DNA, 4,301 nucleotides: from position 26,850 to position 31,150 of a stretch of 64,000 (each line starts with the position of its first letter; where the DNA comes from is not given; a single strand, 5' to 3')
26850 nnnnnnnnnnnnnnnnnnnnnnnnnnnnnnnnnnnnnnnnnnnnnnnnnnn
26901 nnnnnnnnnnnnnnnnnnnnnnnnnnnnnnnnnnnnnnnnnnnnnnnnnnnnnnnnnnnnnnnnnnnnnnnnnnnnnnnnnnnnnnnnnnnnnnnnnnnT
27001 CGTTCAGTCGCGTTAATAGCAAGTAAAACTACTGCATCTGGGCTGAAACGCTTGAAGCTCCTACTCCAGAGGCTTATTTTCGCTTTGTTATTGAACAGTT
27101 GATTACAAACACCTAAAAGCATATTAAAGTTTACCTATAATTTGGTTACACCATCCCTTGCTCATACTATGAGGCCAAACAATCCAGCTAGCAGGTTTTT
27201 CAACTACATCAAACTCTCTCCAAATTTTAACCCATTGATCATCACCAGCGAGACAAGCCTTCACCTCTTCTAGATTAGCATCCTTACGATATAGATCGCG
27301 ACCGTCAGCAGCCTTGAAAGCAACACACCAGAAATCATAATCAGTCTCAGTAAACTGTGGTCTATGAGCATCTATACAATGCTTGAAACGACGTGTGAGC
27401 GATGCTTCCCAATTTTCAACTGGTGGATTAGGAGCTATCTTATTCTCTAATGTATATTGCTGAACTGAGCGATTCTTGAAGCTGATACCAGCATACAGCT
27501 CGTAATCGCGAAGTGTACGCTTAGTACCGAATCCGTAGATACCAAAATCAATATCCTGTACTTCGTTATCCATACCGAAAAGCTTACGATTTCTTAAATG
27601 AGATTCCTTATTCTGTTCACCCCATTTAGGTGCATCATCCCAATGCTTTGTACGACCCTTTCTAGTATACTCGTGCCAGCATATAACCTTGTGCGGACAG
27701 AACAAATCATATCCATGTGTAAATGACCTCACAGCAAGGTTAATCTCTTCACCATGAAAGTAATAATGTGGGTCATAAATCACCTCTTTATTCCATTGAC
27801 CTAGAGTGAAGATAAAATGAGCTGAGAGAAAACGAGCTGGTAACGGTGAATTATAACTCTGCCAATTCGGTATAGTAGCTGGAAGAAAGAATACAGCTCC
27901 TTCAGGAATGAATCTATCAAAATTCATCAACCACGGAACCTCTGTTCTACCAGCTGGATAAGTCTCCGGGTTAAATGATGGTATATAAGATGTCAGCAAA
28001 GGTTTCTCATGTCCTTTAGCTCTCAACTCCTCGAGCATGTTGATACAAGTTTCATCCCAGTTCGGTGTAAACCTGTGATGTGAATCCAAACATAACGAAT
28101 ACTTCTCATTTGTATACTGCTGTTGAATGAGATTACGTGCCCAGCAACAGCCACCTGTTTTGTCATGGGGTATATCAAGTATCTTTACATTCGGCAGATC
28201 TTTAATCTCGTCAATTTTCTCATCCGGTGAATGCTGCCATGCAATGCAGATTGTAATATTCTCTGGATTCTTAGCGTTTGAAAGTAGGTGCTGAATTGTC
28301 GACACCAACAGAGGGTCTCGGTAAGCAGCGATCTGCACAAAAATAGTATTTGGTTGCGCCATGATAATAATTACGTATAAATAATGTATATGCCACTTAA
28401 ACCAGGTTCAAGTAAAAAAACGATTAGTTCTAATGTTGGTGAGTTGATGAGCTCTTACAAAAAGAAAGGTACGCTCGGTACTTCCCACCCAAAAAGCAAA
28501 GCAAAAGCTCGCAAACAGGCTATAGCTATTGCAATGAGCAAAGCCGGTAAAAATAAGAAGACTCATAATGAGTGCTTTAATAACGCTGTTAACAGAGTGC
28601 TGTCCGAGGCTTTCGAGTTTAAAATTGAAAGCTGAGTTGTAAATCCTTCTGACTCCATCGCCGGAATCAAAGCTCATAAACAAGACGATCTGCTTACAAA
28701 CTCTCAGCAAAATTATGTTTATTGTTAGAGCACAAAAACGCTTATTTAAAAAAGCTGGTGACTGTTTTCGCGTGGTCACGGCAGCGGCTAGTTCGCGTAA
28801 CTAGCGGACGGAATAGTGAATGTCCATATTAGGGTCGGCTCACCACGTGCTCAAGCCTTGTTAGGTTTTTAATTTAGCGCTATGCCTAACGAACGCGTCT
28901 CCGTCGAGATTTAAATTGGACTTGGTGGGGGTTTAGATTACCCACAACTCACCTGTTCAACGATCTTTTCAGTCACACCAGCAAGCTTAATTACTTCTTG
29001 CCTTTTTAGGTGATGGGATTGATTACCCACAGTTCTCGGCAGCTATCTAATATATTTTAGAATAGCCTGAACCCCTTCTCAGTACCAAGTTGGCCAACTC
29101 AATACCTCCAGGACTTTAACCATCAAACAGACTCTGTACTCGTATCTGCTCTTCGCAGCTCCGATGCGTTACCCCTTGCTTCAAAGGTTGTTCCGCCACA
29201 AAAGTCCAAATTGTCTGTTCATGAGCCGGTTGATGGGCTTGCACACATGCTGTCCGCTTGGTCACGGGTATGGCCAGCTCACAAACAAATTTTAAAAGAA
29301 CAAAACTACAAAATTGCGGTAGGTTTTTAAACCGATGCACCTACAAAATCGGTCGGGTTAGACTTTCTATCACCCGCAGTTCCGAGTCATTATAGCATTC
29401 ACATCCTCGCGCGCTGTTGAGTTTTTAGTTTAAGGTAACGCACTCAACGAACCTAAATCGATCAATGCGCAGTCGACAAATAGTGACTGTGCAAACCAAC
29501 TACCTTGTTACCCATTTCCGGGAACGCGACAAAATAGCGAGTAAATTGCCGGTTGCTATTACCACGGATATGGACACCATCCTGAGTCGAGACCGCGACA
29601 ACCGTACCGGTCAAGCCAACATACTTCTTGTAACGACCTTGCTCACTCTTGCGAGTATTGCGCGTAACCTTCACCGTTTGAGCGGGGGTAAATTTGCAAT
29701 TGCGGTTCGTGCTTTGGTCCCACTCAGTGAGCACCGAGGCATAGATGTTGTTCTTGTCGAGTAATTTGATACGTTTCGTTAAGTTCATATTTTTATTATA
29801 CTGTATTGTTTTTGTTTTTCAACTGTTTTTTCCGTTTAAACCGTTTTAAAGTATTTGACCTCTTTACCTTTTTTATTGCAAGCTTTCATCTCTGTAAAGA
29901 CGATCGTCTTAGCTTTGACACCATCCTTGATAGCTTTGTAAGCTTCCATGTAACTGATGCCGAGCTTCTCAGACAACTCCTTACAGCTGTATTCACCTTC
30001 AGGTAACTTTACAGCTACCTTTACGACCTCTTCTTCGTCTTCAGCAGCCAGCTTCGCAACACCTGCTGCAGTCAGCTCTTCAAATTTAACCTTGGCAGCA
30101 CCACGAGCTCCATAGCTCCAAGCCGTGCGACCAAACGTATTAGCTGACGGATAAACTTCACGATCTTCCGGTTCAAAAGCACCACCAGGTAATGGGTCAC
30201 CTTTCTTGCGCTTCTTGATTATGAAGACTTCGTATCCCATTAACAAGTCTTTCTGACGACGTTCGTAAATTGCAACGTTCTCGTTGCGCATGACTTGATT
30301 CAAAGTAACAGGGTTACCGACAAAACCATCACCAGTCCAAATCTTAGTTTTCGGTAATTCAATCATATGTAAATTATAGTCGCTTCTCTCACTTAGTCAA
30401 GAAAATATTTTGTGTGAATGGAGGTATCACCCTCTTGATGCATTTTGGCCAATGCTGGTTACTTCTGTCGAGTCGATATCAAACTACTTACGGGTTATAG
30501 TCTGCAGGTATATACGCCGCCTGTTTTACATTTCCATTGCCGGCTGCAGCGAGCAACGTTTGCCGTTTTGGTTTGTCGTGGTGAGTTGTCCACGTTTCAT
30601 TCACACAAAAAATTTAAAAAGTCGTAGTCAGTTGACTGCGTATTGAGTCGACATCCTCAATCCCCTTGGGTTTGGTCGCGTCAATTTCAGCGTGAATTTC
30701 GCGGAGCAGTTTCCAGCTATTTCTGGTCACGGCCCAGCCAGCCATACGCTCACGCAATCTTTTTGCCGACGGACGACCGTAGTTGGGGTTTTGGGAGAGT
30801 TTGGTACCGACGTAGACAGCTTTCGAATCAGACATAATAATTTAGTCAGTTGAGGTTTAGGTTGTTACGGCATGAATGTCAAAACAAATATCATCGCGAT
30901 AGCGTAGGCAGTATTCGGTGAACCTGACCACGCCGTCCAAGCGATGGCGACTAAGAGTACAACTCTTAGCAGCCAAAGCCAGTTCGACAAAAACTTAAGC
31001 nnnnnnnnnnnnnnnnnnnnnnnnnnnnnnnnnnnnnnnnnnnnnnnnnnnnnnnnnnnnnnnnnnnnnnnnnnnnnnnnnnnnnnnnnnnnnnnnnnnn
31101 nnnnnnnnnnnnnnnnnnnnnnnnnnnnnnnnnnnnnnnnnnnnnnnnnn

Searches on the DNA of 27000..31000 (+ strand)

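Call 6: search_dna_similar(query=window:27000-31000:+, collection=phages, mode=near)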
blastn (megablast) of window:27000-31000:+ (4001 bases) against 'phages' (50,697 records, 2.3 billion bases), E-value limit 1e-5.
No match.

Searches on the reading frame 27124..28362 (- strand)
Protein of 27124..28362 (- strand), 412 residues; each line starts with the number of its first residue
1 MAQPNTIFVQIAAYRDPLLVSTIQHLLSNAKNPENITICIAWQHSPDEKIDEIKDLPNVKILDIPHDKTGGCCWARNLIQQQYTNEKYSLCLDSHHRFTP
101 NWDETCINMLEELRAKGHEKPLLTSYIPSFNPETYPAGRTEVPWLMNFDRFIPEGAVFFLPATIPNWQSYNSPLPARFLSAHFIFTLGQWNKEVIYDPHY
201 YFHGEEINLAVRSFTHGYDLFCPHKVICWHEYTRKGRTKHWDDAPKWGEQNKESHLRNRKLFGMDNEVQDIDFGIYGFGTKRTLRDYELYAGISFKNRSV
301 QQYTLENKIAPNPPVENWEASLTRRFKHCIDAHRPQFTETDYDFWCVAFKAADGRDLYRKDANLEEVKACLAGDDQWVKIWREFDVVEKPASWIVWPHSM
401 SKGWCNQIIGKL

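Call 15: search_protein_families(library=pfam, proteins=[window:27124-28362:-], max_evalue=0.01)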
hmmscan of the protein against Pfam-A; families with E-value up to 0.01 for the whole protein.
window:27124-28362:- (412 aa): 2 families
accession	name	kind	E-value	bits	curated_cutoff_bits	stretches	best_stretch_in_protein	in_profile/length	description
PF11397.14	GlcNAc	-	1.4e-73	248.8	21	2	58-296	98-351/352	Glycosyltransferase (GlcNAc)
PF00535.33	Glycos_transf_2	-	1.2e-07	32.3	23.3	1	17-115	11-108/168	Glycosyl transferase family 2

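Call 16: search_protein_families(library=phrogs, proteins=[window:27124-28362:-], max_evalue=0.01)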
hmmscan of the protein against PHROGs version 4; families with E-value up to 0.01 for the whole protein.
window:27124-28362:- (412 aa): 1 family
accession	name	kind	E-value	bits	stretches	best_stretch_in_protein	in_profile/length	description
phrog_24687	-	moron, auxiliary metabolic gene and host takeover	1.8e-163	545.3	1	5-409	2-406/409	glycosyltransferase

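Call 18: find_related_loci(query=window:27124-28362:-, collection=viral_contigs, flank=6000)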
Query window:27124-28362:- (412 aa) in viral_contigs; peptide patterns used: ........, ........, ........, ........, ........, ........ (x = any residue, [..] = any of these).
40 stretches matched a pattern; 3 encode a relative of the query (tblastn E <= 1e-3); 3 distinct loci.
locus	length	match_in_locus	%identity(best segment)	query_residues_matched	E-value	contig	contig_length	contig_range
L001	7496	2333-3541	50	6-412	2e-123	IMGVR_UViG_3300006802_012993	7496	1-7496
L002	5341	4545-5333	59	6-267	7e-102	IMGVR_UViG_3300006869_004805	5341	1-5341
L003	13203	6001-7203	43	5-408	1e-105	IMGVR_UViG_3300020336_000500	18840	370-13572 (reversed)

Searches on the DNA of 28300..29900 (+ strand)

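Call 4: search_rna_families(source=window, start=28300, end=29900, threshold=evalue, max_evalue=10, show_alignments=3)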
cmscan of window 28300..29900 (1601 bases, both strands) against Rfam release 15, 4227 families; matches with E-value up to 10: 5.
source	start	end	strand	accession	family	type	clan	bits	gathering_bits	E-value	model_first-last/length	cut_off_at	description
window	28434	28517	+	RF02726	sno_ZL63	Gene; snRNA; snoRNA; CD-box;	-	16.9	50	3.8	1-43/43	no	Small nucleolar RNA ZL63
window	28573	28654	+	RF00277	SNORD49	Gene; snRNA; snoRNA; CD-box;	CL00062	14.2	37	2.6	1-71/71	no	Small nucleolar RNA SNORD49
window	29285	29308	-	RF00066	U7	Gene; snRNA;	-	13.6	34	8.1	1-62/62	no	U7 small nuclear RNA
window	28486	28515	+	RF02248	Six3os1_3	Gene; lncRNA;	-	12.6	40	2.9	46-75/75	no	Six3os1 conserved region 3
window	29678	29818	-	RF01675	CrcZ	Gene; sRNA;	-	12.4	95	1.3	1-398/398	no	Pseudomonas sRNA CrcZ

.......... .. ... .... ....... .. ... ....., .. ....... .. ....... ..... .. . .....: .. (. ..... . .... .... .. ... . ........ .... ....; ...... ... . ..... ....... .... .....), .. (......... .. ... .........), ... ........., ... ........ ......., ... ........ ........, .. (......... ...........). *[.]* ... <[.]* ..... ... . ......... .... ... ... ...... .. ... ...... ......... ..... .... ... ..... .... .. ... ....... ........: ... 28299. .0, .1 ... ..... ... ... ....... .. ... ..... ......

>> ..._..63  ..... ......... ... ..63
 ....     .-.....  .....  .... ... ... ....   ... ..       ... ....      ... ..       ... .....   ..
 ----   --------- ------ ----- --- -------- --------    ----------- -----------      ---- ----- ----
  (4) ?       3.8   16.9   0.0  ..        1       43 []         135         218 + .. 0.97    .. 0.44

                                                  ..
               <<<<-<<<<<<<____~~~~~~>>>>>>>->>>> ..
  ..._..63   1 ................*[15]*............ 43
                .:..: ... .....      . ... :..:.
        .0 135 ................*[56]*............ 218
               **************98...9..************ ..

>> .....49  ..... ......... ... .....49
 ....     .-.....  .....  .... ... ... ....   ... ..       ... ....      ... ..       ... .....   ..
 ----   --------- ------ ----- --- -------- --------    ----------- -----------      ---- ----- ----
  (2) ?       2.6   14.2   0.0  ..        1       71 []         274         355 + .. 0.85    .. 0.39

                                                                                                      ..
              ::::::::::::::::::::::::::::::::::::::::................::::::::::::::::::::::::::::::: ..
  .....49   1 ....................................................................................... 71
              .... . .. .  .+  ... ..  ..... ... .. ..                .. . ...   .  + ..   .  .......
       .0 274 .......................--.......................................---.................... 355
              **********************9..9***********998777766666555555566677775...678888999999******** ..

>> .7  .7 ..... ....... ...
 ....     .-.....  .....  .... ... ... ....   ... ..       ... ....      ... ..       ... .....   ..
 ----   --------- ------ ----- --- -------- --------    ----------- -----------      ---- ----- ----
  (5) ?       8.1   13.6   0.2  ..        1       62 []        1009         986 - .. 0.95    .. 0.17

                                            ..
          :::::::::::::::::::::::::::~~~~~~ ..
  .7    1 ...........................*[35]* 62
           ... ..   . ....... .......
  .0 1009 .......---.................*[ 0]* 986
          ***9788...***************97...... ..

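Call 8: search_dna_similar(query=window:28300-29900:+, collection=phages, mode=distant)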
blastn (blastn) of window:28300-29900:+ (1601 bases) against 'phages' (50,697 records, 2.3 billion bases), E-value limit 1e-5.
No match.

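Call 35: search_rna_families(source=L011, start=8700, end=9720, threshold=evalue, max_evalue=10)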
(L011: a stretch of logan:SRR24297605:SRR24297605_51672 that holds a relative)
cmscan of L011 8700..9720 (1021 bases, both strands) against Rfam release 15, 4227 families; matches with E-value up to 10: 2.
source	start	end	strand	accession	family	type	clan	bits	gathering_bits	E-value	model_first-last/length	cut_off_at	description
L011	9590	9659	+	RF00143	mir-6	Gene; miRNA;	CL00083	16.5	58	8.3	1-74/74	no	mir-6 microRNA precursor family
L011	9244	9380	-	RF02161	PART1_3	Gene; lncRNA;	-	13.5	40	3.2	1-131/131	no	Prostate androgen-regulated transcript 1 conserved region 3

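Call 42: search_dna_similar(query=window:28636-29461:+, collection=plasmids, mode=distant, max_evalue=0.01)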
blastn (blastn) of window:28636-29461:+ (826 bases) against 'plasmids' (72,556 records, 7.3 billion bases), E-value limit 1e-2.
No match.

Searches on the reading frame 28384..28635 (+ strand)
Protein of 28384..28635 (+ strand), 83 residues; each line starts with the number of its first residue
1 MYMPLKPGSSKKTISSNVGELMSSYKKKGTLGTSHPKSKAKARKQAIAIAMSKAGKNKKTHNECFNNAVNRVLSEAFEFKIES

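Call 15: search_protein_families(library=pfam, proteins=[window:28384-28635:+], max_evalue=0.01)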
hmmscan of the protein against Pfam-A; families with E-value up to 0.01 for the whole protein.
window:28384-28635:+ (83 aa): 1 family
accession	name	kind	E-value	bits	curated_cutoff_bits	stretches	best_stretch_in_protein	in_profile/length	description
PF20106.4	DUF6496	-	0.00022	21.9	24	1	13-56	5-49/58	Family of unknown function (DUF6496)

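Call 16: search_protein_families(library=phrogs, proteins=[window:28384-28635:+], max_evalue=0.01)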
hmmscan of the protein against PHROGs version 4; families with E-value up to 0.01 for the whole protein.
window:28384-28635:+ (83 aa): 1 family
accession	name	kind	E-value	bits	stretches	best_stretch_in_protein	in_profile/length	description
phrog_2423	-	unknown function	2.8e-10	41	2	41-61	24-44/52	-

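Call 20: find_encoding_contigs(protein=window:28384-28635:+, flank=8000, max_places=10)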
Protein window:28384-28635:+ (83 aa): 1 contig read that carries it; 1 place shown.
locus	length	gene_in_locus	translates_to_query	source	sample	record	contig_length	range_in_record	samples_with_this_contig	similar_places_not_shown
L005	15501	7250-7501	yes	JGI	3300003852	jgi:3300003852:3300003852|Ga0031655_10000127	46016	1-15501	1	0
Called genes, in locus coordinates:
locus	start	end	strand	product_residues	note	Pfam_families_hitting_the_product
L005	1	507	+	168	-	?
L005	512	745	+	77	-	PF13370:Fer4_13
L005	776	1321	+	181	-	PF00186:DHFR_1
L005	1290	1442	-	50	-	-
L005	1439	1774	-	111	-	-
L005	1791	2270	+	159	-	-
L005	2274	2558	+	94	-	-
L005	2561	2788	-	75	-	-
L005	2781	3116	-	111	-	PF09152:DUF1937, PF14359:DUF4406 (weak)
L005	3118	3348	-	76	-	-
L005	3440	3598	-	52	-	-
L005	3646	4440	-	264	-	PF09612:HtrL_YibB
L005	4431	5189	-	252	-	-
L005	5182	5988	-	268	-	-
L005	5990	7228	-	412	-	PF00535:Glycos_transf_2 (weak), PF11397:GlcNAc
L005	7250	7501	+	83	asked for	-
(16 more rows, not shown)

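Call 70: find_homologous_proteins(query=window:28384-28635:+, max_evalue=0.00001)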
Query window:28384-28635:+ (83 aa): 5 proteins with E <= 0.00001 among 103 candidates.
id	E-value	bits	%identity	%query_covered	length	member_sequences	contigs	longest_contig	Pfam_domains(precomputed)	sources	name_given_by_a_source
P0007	1.8e-43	163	100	98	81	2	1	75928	-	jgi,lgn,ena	-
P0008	4.8e-15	73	78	66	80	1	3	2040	-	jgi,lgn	jgi:hypothetical protein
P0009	7.0e-14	69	72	69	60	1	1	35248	-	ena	-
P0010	1.4e-13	68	68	69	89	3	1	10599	-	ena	-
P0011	8.5e-8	50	61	69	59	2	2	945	-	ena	-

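Call 71: find_encoding_contigs(protein=P0007, flank=10000)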
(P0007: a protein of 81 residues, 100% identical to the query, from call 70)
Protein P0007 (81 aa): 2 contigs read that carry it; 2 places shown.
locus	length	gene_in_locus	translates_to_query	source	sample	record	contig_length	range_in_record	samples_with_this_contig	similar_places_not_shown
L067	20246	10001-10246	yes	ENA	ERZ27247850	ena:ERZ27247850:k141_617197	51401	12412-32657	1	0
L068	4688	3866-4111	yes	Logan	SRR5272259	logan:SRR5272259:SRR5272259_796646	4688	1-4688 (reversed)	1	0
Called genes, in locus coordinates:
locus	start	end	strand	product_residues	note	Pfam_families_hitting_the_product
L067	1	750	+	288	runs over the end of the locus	-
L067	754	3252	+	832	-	PF12951:PATR (faint)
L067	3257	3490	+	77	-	PF13370:Fer4_13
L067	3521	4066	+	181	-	PF00186:DHFR_1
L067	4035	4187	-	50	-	-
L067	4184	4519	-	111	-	-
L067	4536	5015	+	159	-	-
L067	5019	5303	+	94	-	-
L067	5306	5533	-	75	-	-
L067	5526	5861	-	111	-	PF09152:DUF1937, PF14359:DUF4406 (weak)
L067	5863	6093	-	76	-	-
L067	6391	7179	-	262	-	PF09612:HtrL_YibB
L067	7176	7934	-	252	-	-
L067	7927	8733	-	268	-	-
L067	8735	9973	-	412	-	PF00535:Glycos_transf_2 (weak), PF11397:GlcNAc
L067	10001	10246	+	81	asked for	-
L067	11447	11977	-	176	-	-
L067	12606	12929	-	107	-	-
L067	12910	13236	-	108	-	-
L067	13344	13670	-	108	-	-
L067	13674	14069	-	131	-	-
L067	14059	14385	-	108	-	-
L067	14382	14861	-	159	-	PF18143:HAD_SAK_2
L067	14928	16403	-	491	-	PF00004:AAA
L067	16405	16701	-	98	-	PF24043:DUF7352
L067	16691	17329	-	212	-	PF00149:Metallophos, PF12850:Metallophos_2 (faint)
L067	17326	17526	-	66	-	-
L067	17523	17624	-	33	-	-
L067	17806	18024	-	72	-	-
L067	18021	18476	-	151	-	PF01661:Macro (weak)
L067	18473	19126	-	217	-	-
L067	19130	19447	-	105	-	-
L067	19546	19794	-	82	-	-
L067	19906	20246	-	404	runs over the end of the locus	-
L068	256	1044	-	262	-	PF09612:HtrL_YibB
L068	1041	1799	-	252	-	-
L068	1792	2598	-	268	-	-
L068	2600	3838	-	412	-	PF00535:Glycos_transf_2 (weak), PF11397:GlcNAc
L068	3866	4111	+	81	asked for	-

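Call 72: find_encoding_contigs(protein=P0009, flank=6000)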
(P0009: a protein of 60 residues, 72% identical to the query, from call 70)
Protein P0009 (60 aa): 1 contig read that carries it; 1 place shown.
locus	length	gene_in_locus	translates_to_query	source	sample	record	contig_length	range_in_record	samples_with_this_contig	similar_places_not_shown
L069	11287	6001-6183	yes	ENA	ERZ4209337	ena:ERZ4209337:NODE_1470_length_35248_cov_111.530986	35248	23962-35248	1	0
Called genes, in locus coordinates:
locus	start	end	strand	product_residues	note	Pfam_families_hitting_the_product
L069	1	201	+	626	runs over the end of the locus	-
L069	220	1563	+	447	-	-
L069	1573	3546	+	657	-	-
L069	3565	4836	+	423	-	-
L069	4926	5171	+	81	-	-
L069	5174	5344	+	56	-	-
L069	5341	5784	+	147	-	PF00959:Phage_lysozyme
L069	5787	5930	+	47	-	-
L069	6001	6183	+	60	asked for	-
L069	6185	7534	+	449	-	-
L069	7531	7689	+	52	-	-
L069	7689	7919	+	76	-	-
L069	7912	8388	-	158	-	-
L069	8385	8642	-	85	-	-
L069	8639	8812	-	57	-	-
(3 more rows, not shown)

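Call 73: find_encoding_contigs(protein=P0010, flank=6000)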
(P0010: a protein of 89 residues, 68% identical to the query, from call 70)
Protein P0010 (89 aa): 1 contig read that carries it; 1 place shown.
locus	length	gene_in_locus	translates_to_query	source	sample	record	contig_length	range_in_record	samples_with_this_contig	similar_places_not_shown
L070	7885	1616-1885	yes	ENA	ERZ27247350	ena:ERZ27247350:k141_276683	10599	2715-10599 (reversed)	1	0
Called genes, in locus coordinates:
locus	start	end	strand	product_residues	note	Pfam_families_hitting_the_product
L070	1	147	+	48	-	?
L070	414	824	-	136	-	PF04480:DUF559, PF18741:MTES_1575 (weak)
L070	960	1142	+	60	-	-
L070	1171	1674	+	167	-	PF13505:OMP_b-brl, PF01389:OmpA_membrane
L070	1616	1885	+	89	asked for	-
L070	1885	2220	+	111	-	-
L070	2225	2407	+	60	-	-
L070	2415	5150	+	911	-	-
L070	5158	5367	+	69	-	-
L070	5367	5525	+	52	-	-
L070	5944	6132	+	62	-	-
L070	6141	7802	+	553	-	PF12236:Head-tail_con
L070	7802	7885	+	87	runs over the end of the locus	-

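Call 74: find_encoding_contigs(protein=P0008, flank=6000)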
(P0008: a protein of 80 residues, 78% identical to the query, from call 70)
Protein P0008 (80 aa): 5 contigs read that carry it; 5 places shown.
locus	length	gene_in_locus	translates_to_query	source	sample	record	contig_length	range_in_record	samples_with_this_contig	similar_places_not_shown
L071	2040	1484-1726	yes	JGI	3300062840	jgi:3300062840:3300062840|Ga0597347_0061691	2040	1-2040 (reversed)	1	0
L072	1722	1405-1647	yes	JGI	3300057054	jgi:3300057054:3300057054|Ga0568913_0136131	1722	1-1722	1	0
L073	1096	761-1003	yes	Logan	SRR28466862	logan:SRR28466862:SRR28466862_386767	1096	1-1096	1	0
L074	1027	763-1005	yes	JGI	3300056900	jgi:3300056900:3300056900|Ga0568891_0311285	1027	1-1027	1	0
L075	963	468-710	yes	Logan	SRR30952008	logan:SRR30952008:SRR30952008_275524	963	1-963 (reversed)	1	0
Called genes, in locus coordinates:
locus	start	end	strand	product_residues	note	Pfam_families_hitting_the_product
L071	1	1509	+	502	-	?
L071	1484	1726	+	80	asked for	-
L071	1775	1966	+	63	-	-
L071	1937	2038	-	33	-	?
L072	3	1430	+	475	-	?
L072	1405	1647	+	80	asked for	-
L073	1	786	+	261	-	?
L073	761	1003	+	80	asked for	-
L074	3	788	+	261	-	?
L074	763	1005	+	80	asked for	-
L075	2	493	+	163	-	?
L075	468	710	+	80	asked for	-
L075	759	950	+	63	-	-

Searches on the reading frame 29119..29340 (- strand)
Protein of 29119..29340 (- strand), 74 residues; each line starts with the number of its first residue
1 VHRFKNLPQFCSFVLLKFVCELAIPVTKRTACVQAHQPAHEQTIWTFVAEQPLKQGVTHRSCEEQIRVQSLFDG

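Call 87: search_protein_representatives(protein=window:29119-29340:-)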
Query: 74 residues. Proteins with E-value up to 0.001 (for the whole library): 1; up to 1e-10: 0; up to 1e-30: 0. The best 1 are listed.
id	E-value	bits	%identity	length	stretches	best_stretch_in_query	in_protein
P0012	1.4e-04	38.2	54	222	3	52-72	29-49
